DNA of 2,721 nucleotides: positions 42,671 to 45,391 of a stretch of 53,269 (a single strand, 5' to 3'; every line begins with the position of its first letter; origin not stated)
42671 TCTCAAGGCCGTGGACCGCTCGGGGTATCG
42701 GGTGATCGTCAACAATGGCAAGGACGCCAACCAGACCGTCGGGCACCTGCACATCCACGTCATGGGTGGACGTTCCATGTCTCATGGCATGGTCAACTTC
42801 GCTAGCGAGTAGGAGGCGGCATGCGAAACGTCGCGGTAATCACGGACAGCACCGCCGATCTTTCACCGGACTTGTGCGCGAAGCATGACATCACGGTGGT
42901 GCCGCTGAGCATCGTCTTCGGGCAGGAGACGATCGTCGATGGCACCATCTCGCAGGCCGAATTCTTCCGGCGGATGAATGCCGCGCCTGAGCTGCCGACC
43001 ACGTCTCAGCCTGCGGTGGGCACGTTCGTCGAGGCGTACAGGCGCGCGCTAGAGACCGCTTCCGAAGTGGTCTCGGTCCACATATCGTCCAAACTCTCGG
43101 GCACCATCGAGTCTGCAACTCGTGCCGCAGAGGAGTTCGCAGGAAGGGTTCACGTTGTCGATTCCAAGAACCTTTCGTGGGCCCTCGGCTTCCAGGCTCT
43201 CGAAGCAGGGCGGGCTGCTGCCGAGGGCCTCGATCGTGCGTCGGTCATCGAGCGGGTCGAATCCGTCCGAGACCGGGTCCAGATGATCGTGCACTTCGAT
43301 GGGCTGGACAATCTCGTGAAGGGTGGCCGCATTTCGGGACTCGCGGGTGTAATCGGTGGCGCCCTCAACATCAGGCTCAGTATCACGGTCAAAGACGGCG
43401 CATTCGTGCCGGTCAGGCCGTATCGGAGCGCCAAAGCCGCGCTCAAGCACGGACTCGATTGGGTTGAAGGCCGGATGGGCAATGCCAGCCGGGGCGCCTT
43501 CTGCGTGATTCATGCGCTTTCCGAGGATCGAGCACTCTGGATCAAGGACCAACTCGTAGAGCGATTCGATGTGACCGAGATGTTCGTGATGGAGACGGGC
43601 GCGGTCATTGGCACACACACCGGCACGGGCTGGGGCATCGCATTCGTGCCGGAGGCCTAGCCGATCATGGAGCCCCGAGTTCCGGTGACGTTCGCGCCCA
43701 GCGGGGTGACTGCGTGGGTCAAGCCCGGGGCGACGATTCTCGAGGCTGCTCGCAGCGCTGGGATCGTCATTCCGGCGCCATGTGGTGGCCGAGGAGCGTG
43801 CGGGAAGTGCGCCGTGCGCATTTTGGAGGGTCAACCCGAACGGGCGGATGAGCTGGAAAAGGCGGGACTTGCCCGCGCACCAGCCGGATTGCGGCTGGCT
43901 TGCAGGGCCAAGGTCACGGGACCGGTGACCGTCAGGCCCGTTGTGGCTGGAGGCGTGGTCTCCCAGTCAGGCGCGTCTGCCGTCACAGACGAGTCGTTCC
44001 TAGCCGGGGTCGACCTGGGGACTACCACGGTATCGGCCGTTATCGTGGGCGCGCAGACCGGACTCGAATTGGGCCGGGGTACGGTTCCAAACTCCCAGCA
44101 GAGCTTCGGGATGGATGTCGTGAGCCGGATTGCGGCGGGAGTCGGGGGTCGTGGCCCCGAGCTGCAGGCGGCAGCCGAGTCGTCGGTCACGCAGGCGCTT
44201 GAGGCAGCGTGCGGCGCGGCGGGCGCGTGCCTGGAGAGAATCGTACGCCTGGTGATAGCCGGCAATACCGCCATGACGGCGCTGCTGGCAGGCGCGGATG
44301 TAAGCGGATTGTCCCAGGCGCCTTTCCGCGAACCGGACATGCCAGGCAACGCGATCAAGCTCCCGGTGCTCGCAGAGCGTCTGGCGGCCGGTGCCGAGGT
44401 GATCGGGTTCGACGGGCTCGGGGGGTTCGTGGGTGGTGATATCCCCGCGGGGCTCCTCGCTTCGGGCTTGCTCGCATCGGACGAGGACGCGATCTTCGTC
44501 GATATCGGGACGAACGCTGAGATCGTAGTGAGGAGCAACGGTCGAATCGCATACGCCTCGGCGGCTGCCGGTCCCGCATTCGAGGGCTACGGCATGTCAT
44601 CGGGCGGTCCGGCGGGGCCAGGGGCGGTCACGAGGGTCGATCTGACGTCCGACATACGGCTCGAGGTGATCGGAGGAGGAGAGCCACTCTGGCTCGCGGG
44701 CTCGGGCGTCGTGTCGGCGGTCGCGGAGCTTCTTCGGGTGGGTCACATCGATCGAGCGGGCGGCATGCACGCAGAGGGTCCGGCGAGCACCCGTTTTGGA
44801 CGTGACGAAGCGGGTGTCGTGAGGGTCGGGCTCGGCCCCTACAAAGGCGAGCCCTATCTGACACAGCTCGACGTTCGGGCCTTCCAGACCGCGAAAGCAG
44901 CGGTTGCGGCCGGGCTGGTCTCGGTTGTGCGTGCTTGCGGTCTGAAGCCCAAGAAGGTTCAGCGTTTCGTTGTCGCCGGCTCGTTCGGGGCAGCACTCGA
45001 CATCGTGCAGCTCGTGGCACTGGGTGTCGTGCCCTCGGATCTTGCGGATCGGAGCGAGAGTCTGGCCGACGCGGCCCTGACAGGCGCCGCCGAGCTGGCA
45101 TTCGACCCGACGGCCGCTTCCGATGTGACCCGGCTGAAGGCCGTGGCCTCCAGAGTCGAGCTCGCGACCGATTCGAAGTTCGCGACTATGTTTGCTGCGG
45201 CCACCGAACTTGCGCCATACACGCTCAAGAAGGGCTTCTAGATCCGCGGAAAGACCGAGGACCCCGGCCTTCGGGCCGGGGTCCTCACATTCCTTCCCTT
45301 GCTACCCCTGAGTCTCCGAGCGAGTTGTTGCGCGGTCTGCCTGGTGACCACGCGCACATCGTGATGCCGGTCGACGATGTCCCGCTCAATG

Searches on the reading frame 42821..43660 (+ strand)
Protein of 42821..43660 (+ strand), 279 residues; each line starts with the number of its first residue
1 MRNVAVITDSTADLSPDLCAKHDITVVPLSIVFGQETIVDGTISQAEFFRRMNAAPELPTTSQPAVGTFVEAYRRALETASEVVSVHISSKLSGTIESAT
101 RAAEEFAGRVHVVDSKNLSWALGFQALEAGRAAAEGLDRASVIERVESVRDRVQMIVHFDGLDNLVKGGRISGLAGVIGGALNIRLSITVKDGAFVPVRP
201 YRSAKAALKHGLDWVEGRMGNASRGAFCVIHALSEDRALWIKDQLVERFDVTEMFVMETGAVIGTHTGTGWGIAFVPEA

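Call 77: search_protein_families(library=pfam, proteins=[window:42821-43660:+])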
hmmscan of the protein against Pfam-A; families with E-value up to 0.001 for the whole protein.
window:42821-43660:+ (279 aa): 1 family
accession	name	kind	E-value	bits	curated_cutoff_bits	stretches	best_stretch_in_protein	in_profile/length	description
PF02645.21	DegV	-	1.1e-78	264.9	27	1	4-278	2-280/280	Uncharacterised protein, DegV family COG1307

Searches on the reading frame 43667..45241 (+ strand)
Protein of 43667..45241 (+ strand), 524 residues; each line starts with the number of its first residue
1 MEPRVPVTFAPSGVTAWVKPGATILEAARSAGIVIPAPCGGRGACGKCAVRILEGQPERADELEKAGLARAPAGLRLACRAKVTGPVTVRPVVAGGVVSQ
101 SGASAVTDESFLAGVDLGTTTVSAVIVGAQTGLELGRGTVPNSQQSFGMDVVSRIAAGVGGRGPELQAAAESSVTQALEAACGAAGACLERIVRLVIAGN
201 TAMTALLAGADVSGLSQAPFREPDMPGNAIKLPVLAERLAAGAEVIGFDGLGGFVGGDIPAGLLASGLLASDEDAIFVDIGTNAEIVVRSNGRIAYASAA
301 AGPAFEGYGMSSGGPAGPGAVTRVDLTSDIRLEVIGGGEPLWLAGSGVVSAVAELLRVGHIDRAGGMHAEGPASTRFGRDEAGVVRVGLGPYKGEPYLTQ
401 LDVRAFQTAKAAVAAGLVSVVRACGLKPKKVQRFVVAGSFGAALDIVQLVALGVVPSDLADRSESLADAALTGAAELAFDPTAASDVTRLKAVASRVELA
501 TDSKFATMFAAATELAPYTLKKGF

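Call 77: search_protein_families(library=pfam, proteins=[window:43667-45241:+])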
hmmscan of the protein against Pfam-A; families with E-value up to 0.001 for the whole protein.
window:43667-45241:+ (524 aa): 3 families
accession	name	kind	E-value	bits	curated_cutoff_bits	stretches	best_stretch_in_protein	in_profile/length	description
PF14574.11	RACo_C_ter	-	1e-52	179.2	27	1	275-516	3-250/261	C-terminal domain of RACo the ASKHA domain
PF17651.6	Raco_middle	-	7.8e-29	100.9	26.8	1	115-268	5-160/163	RACo middle region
PF00111.32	Fer2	-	2.4e-14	53.5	21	1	9-84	3-77/77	2Fe-2S iron-sulfur cluster binding domain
